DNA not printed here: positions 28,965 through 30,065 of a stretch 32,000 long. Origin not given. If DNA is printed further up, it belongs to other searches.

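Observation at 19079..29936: One 16-bp palindrome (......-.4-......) sits between TATA box and start codon of three cobalamin transcription units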

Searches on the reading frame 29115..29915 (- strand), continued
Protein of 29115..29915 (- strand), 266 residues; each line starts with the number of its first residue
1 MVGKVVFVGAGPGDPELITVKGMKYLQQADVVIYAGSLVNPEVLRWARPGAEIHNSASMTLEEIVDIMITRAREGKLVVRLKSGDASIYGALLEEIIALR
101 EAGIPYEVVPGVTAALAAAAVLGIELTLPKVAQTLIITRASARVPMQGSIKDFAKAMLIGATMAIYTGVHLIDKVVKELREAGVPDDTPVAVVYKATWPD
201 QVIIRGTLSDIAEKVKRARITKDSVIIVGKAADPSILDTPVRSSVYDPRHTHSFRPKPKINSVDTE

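Call 66: find_encoding_contigs(protein=P0129, flank=10000, max_places=2)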
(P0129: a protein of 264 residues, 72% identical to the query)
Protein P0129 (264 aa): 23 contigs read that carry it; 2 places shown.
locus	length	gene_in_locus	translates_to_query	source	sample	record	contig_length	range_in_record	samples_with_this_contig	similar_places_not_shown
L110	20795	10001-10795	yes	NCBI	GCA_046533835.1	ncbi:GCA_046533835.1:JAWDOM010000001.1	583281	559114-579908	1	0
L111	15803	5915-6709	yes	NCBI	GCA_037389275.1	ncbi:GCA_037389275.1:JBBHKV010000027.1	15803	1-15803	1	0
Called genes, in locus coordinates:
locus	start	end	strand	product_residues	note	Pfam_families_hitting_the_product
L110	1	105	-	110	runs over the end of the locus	-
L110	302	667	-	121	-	PF05942:PaREP1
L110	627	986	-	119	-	PF05942:PaREP1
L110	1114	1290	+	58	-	PF05626:DUF790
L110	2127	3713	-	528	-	PF04055:Radical_SAM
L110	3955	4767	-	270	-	PF01061:ABC2_membrane, PF12698:ABC2_membrane_3 (weak)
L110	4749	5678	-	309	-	PF00005:ABC_tran, PF13304:AAA_21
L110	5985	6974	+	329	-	PF01903:CbiX, PF02570:CbiC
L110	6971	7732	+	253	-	PF00590:TP_methylase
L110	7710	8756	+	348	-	PF01888:CbiD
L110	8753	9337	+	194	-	PF01135:PCMT, PF01596:Methyltransf_3, PF02475:TRM5-TYW2_MTfase (weak), PF01209:Ubie_methyltran, PF03602:Cons_hypoth95, PF06325:PrmA, PF13847:Methyltransf_31, PF13649:Methyltransf_25, +7 more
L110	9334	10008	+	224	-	PF00590:TP_methylase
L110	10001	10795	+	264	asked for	PF00590:TP_methylase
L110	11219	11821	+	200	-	-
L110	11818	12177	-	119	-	PF01978:TrmB (weak), PF13412:HTH_24, PF01022:HTH_5, PF09339:HTH_IclR, PF12802:MarR_2 (weak), PF01325:Fe_dep_repress (weak)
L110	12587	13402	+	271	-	PF01545:Cation_efflux, PF16916:ZT_dimer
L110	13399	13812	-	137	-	PF01850:PIN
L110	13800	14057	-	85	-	PF26688:RHH_12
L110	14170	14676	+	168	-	PF00702:Hydrolase (weak)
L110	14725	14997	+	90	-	PF13740:ACT_6, PF01842:ACT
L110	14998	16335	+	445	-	PF05167:DUF711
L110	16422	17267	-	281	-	PF13714:PEP_mutase, PF00463:ICL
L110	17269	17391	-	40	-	-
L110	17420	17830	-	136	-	PF19305:MmgE_PrpD_C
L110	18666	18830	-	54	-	-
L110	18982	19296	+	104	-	-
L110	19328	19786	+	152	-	-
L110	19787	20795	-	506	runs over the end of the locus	PF13520:AA_permease_2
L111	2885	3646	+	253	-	PF00590:TP_methylase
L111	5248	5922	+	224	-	PF00590:TP_methylase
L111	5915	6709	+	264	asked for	PF00590:TP_methylase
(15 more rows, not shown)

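Call 68: find_homologous_proteins(query=L107:15393-16256:+, max_evalue=0.001)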
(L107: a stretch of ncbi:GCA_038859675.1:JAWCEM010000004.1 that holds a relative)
Query L107:15393-16256:+ (287 aa): 890 proteins with E <= 0.001 among 3500 candidates; the best 120 are listed.
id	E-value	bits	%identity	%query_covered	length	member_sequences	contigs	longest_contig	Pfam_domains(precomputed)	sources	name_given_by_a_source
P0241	1.6e-176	603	100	100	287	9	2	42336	PF13412.13,PF08279.19,PF25211.2,PF12802.14,PF13545.13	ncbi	ncbi:MAG: winged helix-turn-helix transcriptional regulator [Candidatus Bathyarchaeia archaeon]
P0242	1.0e-163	561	92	100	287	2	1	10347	PF13412.13,PF25211.2,PF12802.14,PF13545.13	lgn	-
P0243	7.0e-142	490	81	99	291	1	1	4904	PF13412.13,PF08279.19,PF25211.2,PF12802.14,PF13545.13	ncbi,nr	ncbi:winged helix-turn-helix transcriptional regulator [Candidatus Bathyarchaeota archaeon]|nr:winge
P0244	4.9e-130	451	71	98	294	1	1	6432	PF13412.13,PF25211.2,PF12802.14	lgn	-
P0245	1.7e-127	443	75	96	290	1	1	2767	PF13412.13,PF08279.19,PF25211.2,PF12802.14,PF13545.13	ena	-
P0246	2.9e-127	442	75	96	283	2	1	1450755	PF13412.13,PF08279.19,PF25211.2,PF12802.14,PF13545.13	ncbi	ncbi:MAG: MarR family transcriptional regulator [Candidatus Bathyarchaeales archaeon]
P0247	1.1e-126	440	75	96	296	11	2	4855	PF13412.13,PF08279.19,PF25211.2,PF12802.14,PF13545.13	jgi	jgi:putative transcriptional regulator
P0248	5.1e-124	431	74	96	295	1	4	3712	PF13412.13,PF08279.19,PF25211.2,PF12802.14,PF13545.13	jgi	jgi:putative transcriptional regulator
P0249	2.1e-123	429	71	98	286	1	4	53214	PF01047.29,PF13412.13,PF08279.19,PF25211.2,PF12802.14,PF13545.13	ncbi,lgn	ncbi:MAG: winged helix-turn-helix transcriptional regulator [Candidatus Bathyarchaeia archaeon]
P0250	3.5e-121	422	68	100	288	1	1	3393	PF13412.13,PF08279.19,PF25211.2,PF12802.14,PF13545.13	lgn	-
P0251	4.3e-119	415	69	97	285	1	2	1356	PF13412.13,PF08279.19,PF25211.2,PF12802.14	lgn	-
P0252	2.4e-114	399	67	97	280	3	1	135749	PF13412.13,PF08279.19,PF25211.2,PF12802.14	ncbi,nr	ncbi:MAG: winged helix-turn-helix transcriptional regulator [Nitrososphaerota archaeon]|nr:winged he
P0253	6.0e-114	398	68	97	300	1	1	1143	PF01047.29,PF13412.13,PF08279.19,PF25211.2,PF12802.14,PF13545.13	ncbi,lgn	-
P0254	2.7e-113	396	66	95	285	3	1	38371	PF13412.13,PF25211.2,PF12802.14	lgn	-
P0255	1.3e-112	394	66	98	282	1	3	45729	PF13412.13,PF08279.19,PF25211.2,PF12802.14,PF13545.13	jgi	jgi:putative transcriptional regulator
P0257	4.2e-112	392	66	98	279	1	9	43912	PF13412.13,PF08279.19,PF25211.2,PF12802.14,PF13545.13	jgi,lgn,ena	jgi:putative transcriptional regulator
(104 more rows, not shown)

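Call 71: find_encoding_contigs(protein=P0257, flank=6000, max_places=6)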
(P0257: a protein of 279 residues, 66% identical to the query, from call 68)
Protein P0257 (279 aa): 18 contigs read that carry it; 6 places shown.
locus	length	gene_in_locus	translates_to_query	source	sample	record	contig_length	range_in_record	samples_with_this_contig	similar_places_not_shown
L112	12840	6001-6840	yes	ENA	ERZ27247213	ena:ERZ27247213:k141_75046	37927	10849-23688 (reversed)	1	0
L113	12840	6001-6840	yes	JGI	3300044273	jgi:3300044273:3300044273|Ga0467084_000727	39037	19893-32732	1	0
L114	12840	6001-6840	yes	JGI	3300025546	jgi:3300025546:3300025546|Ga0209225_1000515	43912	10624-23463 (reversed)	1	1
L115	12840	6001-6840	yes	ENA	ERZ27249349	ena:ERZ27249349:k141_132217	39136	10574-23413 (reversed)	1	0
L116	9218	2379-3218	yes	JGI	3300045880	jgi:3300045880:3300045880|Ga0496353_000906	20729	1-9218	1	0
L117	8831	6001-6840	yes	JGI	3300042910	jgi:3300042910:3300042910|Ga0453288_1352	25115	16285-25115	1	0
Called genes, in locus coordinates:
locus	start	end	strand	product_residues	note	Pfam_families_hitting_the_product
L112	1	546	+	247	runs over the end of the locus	PF00590:TP_methylase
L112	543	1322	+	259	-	PF00590:TP_methylase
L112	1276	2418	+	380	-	PF11760:CbiG_N, PF21437:CbiG-like_linker (weak), PF01890:CbiG_C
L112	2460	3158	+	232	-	PF00590:TP_methylase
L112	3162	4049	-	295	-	PF02463:SMC_N (weak), PF00005:ABC_tran, PF13304:AAA_21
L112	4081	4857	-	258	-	PF02361:CbiQ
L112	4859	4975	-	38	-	-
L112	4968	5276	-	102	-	-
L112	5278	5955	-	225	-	PF01891:CbiM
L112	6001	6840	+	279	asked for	PF12802:MarR_2 (weak), PF13412:HTH_24 (weak), PF08279:HTH_11 (faint), PF13545:HTH_Crp_2 (faint), PF25211:DUF7839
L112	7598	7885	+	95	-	-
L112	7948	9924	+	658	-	PF07728:AAA_5 (weak), PF01078:Mg_chelatase (weak), PF17863:AAA_lid_2, PF01882:DUF58 (faint), PF26791:AAPxQ, PF00092:VWA, PF13519:VWA_2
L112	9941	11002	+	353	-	PF01497:Peripla_BP_2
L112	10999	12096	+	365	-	PF01032:FecCD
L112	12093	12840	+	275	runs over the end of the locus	PF02463:SMC_N (faint), PF13476:AAA_23 (weak), PF00005:ABC_tran, PF13304:AAA_21 (weak)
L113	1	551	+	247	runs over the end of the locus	PF00590:TP_methylase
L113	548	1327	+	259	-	PF00590:TP_methylase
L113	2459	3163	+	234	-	PF00590:TP_methylase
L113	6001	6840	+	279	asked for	PF12802:MarR_2 (weak), PF13412:HTH_24 (weak), PF08279:HTH_11 (faint), PF13545:HTH_Crp_2 (faint), PF25211:DUF7839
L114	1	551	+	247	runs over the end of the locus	PF00590:TP_methylase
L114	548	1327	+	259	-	PF00590:TP_methylase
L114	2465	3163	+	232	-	PF00590:TP_methylase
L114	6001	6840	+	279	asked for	PF12802:MarR_2 (weak), PF13412:HTH_24 (weak), PF08279:HTH_11 (faint), PF13545:HTH_Crp_2 (faint), PF25211:DUF7839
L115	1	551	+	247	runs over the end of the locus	PF00590:TP_methylase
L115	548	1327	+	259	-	PF00590:TP_methylase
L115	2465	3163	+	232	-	PF00590:TP_methylase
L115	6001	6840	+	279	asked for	PF12802:MarR_2 (weak), PF13412:HTH_24 (weak), PF08279:HTH_11 (faint), PF13545:HTH_Crp_2 (faint), PF25211:DUF7839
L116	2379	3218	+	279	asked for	PF12802:MarR_2 (weak), PF13412:HTH_24 (weak), PF08279:HTH_11 (faint), PF13545:HTH_Crp_2 (faint), PF25211:DUF7839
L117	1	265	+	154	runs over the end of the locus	PF00590:TP_methylase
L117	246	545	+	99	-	PF00590:TP_methylase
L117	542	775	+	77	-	PF00590:TP_methylase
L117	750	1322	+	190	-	PF00590:TP_methylase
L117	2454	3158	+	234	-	PF00590:TP_methylase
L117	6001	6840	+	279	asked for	PF12802:MarR_2 (weak), PF13412:HTH_24 (weak), PF08279:HTH_11 (faint), PF13545:HTH_Crp_2 (faint), PF25211:DUF7839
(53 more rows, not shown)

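Call 74: search_protein_families(library=pfam, max_evalue=0.01, proteins=[P0241, P0257, L110:11818-12177:-, L110:11219-11821:+, L105:5360-5575:+, L105:5566-6150:+])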
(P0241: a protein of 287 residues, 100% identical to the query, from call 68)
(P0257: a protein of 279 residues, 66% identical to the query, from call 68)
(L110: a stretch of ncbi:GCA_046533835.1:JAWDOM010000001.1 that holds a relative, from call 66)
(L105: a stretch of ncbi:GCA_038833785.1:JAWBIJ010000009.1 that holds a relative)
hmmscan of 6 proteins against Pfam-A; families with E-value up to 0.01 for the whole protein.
P0241 (287 aa): 15 families
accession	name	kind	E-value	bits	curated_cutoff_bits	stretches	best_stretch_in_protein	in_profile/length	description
PF25211.1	DUF7839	-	3.2e-20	72.7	27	1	166-266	1-99/101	Domain of unknown function (DUF7839)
PF12802.13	MarR_2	-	5.4e-08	33.3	27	1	20-66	6-52/61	MarR family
PF13412.12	HTH_24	-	6.6e-08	32.4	21.9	1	23-65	7-48/48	Winged helix-turn-helix DNA-binding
PF13545.12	HTH_Crp_2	-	2.3e-06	27.9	27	1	34-70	22-57/70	Crp-like helix-turn-helix domain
PF08279.18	HTH_11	-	1.8e-05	24.9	25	1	22-72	3-53/55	HTH domain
PF01047.28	MarR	-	0.00011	22.5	24.6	1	24-65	8-48/59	MarR family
PF00325.26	Crp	-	0.00042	20.4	21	1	39-64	7-32/32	Bacterial regulatory proteins, crp family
PF02082.26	Rrf2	-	0.00046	20.8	30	1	24-84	11-75/132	Iron-dependent Transcriptional regulator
PF21248.3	SoFic-like_C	-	0.00072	20.2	27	1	25-66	21-62/76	Protein adenylyltransferase SoFic-like, C-terminal domain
PF13463.12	HTH_27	-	0.00093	19.9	22.2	1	25-79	8-68/68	Winged helix DNA-binding domain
PF14947.12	HTH_45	-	0.0017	18.7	25.5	1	21-80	4-63/77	Winged helix-turn-helix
PF01381.28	HTH_3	-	0.0019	18.6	23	1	35-56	10-31/55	Helix-turn-helix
PF01022.26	HTH_5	-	0.0034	17.7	22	1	36-65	17-46/47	Bacterial regulatory protein, arsR family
PF01325.25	Fe_dep_repress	-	0.0085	16.7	26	0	30-65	18-53/60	Iron dependent repressor, N-terminal DNA binding domain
PF04703.18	FaeA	-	0.0098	16.6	20.7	0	29-65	9-46/62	FaeA-like protein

P0257 (279 aa): 8 families
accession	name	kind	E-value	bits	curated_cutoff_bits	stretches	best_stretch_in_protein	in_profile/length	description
PF25211.1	DUF7839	-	1.2e-18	67.6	27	1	166-265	2-99/101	Domain of unknown function (DUF7839)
PF13412.12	HTH_24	-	1.6e-07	31.2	21.9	1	20-64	4-47/48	Winged helix-turn-helix DNA-binding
PF12802.13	MarR_2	-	4.8e-07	30.3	27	1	20-65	6-51/61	MarR family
PF13545.12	HTH_Crp_2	-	1.9e-05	25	27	1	34-69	22-57/70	Crp-like helix-turn-helix domain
PF08279.18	HTH_11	-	2e-05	24.8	25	1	21-63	2-44/55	HTH domain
PF01047.28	MarR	-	0.00029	21.1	24.6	1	20-65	4-48/59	MarR family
PF13601.12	HTH_34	-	0.0017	18.9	27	1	24-94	5-80/80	Winged helix DNA-binding domain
PF00325.26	Crp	-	0.0033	17.5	21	0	39-63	7-31/32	Bacterial regulatory proteins, crp family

L110:11818-12177:- (119 aa): 22 families
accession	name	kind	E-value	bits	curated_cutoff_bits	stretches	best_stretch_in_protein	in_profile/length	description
PF13412.12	HTH_24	-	1.3e-10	41.1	21.9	1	42-86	2-47/48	Winged helix-turn-helix DNA-binding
PF01022.26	HTH_5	-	1.6e-09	37.9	22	1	44-88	3-47/47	Bacterial regulatory protein, arsR family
PF09339.16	HTH_IclR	-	7.4e-09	35.7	22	1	46-88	6-50/52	IclR helix-turn-helix domain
PF12802.13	MarR_2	-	2.6e-07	31.1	27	1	46-87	8-51/61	MarR family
PF01978.25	TrmB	-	5.7e-07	29.7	25.6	1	53-97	19-63/68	Sugar-specific transcriptional regulator TrmB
PF01325.25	Fe_dep_repress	-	4e-06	27.4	26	1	53-91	19-57/60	Iron dependent repressor, N-terminal DNA binding domain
PF13463.12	HTH_27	-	4.8e-06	27.2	22.2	1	44-86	4-48/68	Winged helix DNA-binding domain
PF12840.13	HTH_20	-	3.4e-05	24.2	27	1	46-83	7-45/51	Helix-turn-helix domain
PF01047.28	MarR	-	3.5e-05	24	24.6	1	55-87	16-48/59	MarR family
PF25213.1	HVO_A0261_N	-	3.8e-05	23.9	35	1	47-87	15-55/86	HVO_A0261 N-terminal domain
PF08279.18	HTH_11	-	0.00012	22.3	25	1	53-85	12-44/55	HTH domain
PF01475.25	FUR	-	0.00013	22.5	23.1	1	63-103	36-77/121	Ferric uptake regulator family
PF24409.1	wHTH-PRTase_assc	-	0.00018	21.9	27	1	46-92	1-48/83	wHTH-PRTase associated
PF13730.12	HTH_36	-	0.00019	21.6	25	1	59-86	28-55/55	Helix-turn-helix domain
PF13551.12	HTH_29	-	0.00042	20.8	28.1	1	47-84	3-40/64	Winged helix-turn helix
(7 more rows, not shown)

L110:11219-11821:+ (200 aa): 0 families

L105:5360-5575:+ (71 aa): 1 family
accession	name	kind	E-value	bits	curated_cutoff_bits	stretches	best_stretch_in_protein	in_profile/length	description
PF09489.15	CbtB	-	5.6e-05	23.7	27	1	27-71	18-51/51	Probable cobalt transporter subunit (CbtB)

L105:5566-6150:+ (194 aa): 0 families

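Call 80: search_protein_representatives(protein=P0241)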
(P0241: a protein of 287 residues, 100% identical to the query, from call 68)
Query: 287 residues. Proteins with E-value up to 0.001 (for the whole library): 405; up to 1e-10: 258; up to 1e-30: 56. The best 150 are listed.
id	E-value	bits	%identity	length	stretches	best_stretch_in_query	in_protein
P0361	3.8e-96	338.1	57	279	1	11-281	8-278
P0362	2.5e-86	305.9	56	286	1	11-276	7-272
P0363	4.4e-84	298.6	54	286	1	9-278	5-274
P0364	2.4e-63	230.6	43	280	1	17-272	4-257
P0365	1.9e-59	217.8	57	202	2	30-134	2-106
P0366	1.3e-56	208.5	55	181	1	30-209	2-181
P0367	8.7e-55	202.5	43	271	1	12-268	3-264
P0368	4.1e-45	170.8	38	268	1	10-269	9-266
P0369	2.1e-42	162.0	32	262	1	16-266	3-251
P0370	2.2e-42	161.9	38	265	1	20-276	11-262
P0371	8.8e-42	159.9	58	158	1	139-278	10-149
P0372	8.5e-41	156.7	39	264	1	11-259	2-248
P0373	1.4e-40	155.9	38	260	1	12-277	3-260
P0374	1.3e-39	152.8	38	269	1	17-273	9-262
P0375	2.1e-39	152.1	34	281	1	11-276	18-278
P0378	1.4e-38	149.4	35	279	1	11-267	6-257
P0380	1.1e-37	146.5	40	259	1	12-274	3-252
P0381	1.3e-36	143.0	34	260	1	13-281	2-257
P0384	8.7e-36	140.3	34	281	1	12-281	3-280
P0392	9.2e-35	136.9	38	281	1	12-256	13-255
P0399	1.4e-33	133.0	35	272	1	11-276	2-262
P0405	8.2e-33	130.5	32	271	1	20-279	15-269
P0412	2.3e-31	125.8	35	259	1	21-256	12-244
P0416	7.5e-31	124.1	34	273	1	8-252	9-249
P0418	1.2e-30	123.5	35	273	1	12-270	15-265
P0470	7.1e-23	98.0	29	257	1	11-260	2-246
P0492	2.5e-20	89.6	32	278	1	11-260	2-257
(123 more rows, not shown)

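Call 81: list_cluster_members(proteins=[P0364, P0367, P0368, P0369, P0370, P0372, P0375, P0378, P0381, P0384])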
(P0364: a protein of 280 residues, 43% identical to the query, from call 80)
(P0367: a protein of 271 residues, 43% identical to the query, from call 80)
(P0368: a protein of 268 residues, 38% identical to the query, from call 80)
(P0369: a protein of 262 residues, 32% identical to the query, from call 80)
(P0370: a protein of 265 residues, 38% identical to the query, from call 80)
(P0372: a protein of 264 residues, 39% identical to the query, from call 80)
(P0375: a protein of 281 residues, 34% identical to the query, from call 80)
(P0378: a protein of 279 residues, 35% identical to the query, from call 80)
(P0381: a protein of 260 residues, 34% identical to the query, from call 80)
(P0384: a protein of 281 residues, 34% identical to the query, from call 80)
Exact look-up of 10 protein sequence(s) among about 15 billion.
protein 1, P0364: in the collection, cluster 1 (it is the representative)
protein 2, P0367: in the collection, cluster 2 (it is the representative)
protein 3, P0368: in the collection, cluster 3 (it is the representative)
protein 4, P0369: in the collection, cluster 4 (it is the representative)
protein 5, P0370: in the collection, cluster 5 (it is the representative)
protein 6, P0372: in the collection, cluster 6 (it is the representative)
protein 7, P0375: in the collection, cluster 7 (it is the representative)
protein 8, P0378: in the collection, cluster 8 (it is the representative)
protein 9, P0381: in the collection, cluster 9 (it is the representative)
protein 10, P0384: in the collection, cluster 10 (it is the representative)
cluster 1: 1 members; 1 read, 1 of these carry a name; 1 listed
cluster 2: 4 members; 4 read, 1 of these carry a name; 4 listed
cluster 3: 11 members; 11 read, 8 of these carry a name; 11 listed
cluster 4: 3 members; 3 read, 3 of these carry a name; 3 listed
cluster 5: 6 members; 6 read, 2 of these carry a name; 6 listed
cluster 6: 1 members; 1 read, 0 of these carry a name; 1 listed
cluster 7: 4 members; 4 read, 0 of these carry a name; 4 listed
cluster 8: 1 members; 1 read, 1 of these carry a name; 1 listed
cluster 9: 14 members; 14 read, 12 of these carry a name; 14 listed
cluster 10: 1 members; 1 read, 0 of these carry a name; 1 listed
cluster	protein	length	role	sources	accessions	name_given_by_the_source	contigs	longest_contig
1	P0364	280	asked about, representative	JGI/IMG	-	putative transcriptional regulator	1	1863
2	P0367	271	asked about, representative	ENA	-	-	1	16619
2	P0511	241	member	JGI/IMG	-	putative transcriptional regulator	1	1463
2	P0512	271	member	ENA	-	-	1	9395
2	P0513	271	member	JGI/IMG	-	-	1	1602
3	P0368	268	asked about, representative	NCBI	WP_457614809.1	DUF7839 domain-containing protein [Methanopyrus sp.]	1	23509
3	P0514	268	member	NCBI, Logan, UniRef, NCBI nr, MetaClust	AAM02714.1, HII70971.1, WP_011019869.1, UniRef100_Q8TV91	winged helix-turn-helix domain-containing protein [Methanopyrus kandleri] | Predicted transcriptional regulator containing a DNA-binding HTH domain n=2 ... | status=active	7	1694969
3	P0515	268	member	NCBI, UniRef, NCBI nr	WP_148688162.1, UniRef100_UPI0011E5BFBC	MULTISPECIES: DUF7839 domain-containing protein [unclassified Methanopyrus] | DUF7839 domain-containing protein n=1 Tax=Methanopyrus sp. SNP6 TaxID=1937005 ... | MarR family transcriptional regulator [Methanopyrus sp. SNP6]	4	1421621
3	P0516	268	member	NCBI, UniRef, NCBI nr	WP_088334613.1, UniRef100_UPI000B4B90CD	MarR family transcriptional regulator [Methanopyrus sp. KOL6] | DUF7839 domain-containing protein n=1 Tax=Methanopyrus sp. KOL6 TaxID=1937004 ...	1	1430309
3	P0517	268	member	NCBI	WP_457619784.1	DUF7839 domain-containing protein [Methanopyrus sp.]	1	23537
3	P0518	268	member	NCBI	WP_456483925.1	DUF7839 domain-containing protein [Methanopyrus kandleri]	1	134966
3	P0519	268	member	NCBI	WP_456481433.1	DUF7839 domain-containing protein [Methanopyrus sp.]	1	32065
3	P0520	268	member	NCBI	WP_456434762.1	DUF7839 domain-containing protein [Methanopyrus sp.]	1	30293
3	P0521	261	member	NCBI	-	-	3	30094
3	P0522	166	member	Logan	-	-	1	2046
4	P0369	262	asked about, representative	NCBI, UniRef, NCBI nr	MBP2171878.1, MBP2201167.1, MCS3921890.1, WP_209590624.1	winged helix-turn-helix transcriptional regulator [Methanococcus voltae] | Transcriptional regulator n=2 Tax=Methanococcus voltae TaxID=2188 RepID=A0ABT2EVB1_METVO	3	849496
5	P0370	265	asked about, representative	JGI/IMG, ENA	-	putative transcriptional regulator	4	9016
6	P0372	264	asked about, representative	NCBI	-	-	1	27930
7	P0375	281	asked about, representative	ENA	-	-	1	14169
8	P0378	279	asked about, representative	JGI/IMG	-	putative transcriptional regulator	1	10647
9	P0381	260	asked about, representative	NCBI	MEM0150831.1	MAG: winged helix-turn-helix transcriptional regulator [Thermoplasmata archaeon]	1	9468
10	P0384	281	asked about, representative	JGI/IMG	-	-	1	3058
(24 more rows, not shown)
